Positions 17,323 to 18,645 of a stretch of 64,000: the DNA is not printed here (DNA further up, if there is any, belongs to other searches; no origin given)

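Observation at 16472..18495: Tandem GalT paralogs; the upstream copy has the catalytic nucleophile His replaced by Arg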

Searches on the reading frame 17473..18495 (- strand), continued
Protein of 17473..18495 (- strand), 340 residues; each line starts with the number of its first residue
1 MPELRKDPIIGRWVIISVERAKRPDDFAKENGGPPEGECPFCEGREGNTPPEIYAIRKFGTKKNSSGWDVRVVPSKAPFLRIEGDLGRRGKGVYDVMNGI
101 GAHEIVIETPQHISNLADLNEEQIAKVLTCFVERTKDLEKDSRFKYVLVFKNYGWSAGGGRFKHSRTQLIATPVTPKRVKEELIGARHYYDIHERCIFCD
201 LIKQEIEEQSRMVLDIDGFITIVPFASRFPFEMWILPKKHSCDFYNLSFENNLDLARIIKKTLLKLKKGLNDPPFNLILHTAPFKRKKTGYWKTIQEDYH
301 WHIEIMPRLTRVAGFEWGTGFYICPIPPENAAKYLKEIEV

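Call 61: find_encoding_contigs(protein=P0147, flank=4000, max_places=2)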
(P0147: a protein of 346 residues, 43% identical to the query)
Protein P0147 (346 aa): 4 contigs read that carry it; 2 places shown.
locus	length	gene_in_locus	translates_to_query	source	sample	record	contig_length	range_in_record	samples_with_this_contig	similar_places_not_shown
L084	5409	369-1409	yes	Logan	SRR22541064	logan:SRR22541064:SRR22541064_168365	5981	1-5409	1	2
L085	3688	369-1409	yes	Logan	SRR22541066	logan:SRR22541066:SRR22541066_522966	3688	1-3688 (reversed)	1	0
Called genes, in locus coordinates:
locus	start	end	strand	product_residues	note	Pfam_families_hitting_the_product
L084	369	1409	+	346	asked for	PF02744:GalP_UDP_tr_C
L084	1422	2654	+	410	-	PF00871:Acetate_kinase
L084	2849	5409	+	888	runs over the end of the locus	PF13088:BNR_2 (faint), PF07495:Y_Y_Y (faint), PF19077:Big_13 (faint)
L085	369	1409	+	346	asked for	PF02744:GalP_UDP_tr_C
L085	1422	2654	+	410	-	PF00871:Acetate_kinase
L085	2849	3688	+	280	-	?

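Call 62: find_encoding_contigs(protein=P0181, flank=4000, max_places=2)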
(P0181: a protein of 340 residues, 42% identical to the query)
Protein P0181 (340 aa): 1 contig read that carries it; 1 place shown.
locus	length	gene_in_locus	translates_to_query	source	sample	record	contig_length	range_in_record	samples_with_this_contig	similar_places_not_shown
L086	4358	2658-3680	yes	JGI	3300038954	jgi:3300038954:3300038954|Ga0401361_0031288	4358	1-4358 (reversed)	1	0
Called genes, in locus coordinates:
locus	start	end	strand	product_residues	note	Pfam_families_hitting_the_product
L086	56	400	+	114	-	PF12784:PDDEXK_2 (weak), PF27070:HTH_Rpn_C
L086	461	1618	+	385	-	PF02771:Acyl-CoA_dh_N, PF02770:Acyl-CoA_dh_M, PF00441:Acyl-CoA_dh_1, PF08028:Acyl-CoA_dh_2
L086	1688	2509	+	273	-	PF01048:PNP_UDP_1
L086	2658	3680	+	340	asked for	PF01087:GalP_UDP_transf, PF02744:GalP_UDP_tr_C (faint)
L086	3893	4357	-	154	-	?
